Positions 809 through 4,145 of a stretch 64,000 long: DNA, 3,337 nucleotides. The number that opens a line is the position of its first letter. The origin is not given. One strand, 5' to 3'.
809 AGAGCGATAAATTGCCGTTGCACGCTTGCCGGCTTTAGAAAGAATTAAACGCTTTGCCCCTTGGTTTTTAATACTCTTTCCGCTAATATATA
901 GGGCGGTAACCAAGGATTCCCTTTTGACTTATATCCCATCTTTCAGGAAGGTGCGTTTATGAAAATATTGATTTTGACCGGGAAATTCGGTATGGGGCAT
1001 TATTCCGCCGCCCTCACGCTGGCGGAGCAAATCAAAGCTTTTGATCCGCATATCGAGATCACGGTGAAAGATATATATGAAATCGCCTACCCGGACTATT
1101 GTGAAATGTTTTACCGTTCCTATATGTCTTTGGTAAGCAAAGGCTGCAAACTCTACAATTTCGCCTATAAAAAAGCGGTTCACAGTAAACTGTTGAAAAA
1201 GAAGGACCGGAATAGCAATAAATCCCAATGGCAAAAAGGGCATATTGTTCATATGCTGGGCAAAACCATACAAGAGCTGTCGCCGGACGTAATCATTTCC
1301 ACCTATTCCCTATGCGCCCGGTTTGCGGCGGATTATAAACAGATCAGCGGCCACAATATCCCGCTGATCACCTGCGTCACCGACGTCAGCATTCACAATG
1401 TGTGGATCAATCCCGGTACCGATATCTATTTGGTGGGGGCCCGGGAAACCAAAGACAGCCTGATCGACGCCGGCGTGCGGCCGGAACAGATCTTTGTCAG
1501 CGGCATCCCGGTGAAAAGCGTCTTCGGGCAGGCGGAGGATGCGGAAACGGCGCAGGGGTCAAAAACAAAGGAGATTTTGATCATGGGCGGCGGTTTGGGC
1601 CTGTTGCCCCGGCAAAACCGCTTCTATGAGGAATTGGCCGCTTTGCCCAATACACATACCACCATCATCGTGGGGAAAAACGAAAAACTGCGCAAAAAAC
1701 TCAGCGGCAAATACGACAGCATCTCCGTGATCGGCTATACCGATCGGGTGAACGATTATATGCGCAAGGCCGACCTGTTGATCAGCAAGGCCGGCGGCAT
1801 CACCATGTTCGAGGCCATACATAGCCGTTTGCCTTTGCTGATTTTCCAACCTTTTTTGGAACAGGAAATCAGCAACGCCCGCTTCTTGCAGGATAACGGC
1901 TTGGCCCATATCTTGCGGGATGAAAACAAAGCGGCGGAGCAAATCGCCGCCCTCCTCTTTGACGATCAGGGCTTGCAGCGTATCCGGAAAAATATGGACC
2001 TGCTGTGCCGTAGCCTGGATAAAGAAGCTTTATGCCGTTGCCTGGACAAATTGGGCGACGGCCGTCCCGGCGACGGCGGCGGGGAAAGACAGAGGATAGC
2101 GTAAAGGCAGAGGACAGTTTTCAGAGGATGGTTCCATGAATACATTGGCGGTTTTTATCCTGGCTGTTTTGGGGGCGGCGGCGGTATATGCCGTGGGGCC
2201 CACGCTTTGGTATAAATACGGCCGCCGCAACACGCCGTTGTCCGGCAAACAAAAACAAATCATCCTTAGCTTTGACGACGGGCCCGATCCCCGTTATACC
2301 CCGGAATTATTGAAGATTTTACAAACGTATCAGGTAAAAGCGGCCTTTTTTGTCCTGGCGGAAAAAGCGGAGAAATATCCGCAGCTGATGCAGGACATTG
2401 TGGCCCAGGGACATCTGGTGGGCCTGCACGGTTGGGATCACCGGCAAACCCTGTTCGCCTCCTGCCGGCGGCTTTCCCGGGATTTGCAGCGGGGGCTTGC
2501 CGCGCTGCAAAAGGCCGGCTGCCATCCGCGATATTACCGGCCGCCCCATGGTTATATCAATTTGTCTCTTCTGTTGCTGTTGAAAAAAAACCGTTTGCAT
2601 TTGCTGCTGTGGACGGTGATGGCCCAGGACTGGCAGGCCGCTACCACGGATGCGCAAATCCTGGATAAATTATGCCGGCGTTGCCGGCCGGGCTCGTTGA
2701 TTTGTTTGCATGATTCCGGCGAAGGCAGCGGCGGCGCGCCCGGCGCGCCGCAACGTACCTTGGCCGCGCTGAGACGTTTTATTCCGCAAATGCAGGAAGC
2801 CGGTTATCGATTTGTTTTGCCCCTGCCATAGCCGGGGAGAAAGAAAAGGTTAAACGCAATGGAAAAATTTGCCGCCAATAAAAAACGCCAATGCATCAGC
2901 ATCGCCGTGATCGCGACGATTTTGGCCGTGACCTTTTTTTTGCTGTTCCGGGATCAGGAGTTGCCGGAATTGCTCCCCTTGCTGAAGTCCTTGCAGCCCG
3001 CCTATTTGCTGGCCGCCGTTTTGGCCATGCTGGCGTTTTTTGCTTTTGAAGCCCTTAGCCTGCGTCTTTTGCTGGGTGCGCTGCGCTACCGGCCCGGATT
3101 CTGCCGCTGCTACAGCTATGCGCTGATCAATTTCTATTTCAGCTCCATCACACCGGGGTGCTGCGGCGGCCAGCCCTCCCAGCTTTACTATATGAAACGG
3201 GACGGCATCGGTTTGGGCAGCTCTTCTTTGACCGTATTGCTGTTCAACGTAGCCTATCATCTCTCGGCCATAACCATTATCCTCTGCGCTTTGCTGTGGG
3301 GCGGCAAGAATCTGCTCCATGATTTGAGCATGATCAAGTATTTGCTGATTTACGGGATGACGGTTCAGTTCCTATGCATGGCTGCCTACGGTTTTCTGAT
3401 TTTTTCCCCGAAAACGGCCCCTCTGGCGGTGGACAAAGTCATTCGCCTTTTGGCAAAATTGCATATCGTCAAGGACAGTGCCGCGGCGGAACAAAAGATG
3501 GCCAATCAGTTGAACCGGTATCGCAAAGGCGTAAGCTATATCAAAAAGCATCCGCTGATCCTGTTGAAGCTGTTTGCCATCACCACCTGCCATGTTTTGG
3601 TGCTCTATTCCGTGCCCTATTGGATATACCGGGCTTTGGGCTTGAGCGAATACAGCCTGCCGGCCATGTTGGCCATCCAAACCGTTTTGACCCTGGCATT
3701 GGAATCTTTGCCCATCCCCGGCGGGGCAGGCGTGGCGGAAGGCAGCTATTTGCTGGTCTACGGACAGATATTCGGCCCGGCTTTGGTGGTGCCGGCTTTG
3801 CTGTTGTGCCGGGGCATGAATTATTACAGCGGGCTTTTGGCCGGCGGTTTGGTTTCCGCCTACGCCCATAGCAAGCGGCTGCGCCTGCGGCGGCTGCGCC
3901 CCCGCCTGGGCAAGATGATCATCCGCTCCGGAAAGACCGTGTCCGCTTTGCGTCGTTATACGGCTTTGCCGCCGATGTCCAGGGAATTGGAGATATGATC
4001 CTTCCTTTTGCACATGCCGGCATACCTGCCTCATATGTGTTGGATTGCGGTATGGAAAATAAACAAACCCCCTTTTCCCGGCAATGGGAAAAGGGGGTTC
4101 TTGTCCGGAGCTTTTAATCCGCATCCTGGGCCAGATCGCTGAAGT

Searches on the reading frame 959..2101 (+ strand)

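Call 91: search_protein_families(library=pfam, proteins=[window:959-2101:+], max_evalue=0.00001)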
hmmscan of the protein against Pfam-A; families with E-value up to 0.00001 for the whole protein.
window:959-2101:+ (381 aa): 2 families
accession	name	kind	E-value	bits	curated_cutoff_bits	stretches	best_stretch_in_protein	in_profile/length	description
PF06925.17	MGDG_synth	-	2.2e-24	86.9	25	1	14-185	1-169/169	Monogalactosyldiacylglycerol (MGDG) synthase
PF04101.22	Glyco_tran_28_C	-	1.8e-12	48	22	1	206-332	2-136/166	Glycosyltransferase family 28 C-terminal domain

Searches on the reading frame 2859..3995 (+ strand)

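Call 91: search_protein_families(library=pfam, proteins=[window:2859-3995:+], max_evalue=0.00001)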
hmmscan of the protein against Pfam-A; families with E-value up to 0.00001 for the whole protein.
window:2859-3995:+ (379 aa): 1 family
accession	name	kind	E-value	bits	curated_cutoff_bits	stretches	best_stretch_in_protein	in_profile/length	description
PF03706.18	LPG_synthase_TM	-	1.5e-39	136.7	33.4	1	14-329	4-302/302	Lysylphosphatidylglycerol synthase TM region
